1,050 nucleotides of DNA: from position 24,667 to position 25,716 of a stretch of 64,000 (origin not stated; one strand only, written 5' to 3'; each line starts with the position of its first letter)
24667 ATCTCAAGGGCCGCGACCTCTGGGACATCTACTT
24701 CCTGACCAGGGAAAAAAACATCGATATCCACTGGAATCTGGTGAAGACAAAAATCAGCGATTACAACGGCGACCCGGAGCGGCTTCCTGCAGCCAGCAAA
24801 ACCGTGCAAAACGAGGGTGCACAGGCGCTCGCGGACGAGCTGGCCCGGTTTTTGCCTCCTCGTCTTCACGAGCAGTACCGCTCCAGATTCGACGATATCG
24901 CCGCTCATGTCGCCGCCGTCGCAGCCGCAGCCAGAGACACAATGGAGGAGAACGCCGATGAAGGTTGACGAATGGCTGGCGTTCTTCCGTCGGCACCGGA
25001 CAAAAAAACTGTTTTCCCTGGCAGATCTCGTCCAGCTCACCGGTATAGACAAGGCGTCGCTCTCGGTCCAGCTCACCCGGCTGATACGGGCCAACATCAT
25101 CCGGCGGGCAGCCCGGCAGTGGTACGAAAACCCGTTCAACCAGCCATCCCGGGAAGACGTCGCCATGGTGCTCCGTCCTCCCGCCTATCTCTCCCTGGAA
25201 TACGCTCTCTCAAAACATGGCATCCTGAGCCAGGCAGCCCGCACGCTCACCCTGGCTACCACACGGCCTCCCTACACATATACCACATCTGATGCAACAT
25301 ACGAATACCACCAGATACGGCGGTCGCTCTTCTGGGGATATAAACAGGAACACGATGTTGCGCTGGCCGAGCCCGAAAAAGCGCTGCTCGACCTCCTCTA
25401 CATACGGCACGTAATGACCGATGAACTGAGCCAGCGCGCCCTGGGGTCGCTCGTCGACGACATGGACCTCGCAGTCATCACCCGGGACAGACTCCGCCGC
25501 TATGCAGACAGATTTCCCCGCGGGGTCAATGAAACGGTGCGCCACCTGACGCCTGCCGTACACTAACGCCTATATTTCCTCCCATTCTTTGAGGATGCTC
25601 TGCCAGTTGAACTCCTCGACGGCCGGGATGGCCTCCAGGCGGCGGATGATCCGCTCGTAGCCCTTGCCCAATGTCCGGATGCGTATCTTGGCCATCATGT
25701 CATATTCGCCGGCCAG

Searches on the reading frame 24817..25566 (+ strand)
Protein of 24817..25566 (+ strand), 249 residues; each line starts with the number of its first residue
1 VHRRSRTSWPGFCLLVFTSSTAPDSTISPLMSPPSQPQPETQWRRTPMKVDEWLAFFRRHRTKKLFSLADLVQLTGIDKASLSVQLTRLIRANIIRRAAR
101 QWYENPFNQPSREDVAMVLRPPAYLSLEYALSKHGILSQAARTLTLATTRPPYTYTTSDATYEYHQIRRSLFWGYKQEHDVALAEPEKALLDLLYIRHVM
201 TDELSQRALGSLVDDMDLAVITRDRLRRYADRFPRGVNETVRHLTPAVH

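Call 3: search_protein_families(library=pfam, proteins=[window:24817-25566:+], max_evalue=1)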
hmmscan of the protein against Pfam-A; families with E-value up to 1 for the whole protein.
window:24817-25566:+ (249 aa): 6 families
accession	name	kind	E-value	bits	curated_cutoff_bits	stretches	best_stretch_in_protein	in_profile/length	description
PF12802.13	MarR_2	-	0.0003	21.3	27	1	59-98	16-53/61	MarR family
PF13338.12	AbiEi_4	-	0.0046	17.5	25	1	60-100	8-43/49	Transcriptional regulator, AbiEi antitoxin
PF05584.17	Sulfolobus_pRN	-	0.016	15.6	20.8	1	66-101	19-54/72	Sulfolobus plasmid regulatory protein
PF04492.19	Phage_rep_O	-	0.019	15.9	28.7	1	62-101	46-85/95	Bacteriophage replication protein O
PF01047.28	MarR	-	0.088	13.1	24.6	1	67-98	19-50/59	MarR family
PF06412.16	TraD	-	0.18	12.1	22.3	1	58-81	4-27/62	Conjugal transfer protein TraD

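Call 5: search_protein_families(library=padloc, proteins=[window:24817-25566:+], max_evalue=1)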
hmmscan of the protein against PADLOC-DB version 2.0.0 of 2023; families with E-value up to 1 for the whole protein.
window:24817-25566:+ (249 aa): 19 families
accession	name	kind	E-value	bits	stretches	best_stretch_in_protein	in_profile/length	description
PDLC02241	AbiEi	-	2.3e-29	100.6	1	53-233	3-182/199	AbiEi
PDLC02272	AbiEi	-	1.1e-19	69.1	1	83-233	30-182/200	AbiEi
PDLC02255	AbiEi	-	1.5e-18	65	1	62-201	12-152/186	AbiEi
PDLC02232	AbiEi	-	8.8e-17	59.5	1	54-196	10-162/177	AbiEi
PDLC02230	AbiEi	-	1.2e-16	58.9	1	83-202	20-142/192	AbiEi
PDLC02267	AbiEi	-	2.4e-12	44.8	1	60-195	15-153/252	AbiEi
PDLC02240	AbiEi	-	1.6e-08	32.4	1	88-233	49-198/216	AbiEi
PDLC02225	AbiEi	-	2.2e-08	32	1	69-233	17-181/198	AbiEi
PDLC02273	AbiEi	-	2.7e-05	22.3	1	166-242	130-202/205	AbiEi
PDLC02274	AbiEi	-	6.3e-05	20.8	1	114-228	70-193/217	AbiEi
PDLC02265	AbiEi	-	0.00013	19.7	1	61-230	6-181/198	AbiEi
PDLC02227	AbiEi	-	0.00016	19.3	1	86-195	35-140/233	AbiEi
PDLC02269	AbiEi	-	0.00016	19.1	1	61-193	8-143/251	AbiEi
PDLC02276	AbiEi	-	0.0009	16.8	1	122-194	81-157/270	AbiEi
PDLC02283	AbiEi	-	0.0025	15.6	1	60-168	8-120/201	AbiEi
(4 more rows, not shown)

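Call 6: search_protein_families(library=ncbifam, proteins=[window:24817-25566:+], max_evalue=1)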
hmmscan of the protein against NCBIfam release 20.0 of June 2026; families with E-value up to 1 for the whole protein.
window:24817-25566:+ (249 aa): 4 families
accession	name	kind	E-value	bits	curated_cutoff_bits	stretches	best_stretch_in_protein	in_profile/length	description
NF047376.1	TAA_AbiEi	equivalog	6.2e-13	48.8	150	1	51-194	7-162/172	type IV toxin-antitoxin system AbiEi family antitoxin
NF053660.1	ORF80_fam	equivalog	0.00043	20.1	95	1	65-98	16-49/70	ORF80 family leucine zipper DNA-binding protein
NF053606.1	Sta1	subfamily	0.11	12.7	80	0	67-101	36-70/100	Sta1 family transcriptional regulator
NF040939.2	trans_reg_lrs14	equivalog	0.11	12.6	90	0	63-99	34-70/103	Lrs14 family HTH-type transcriptional regulator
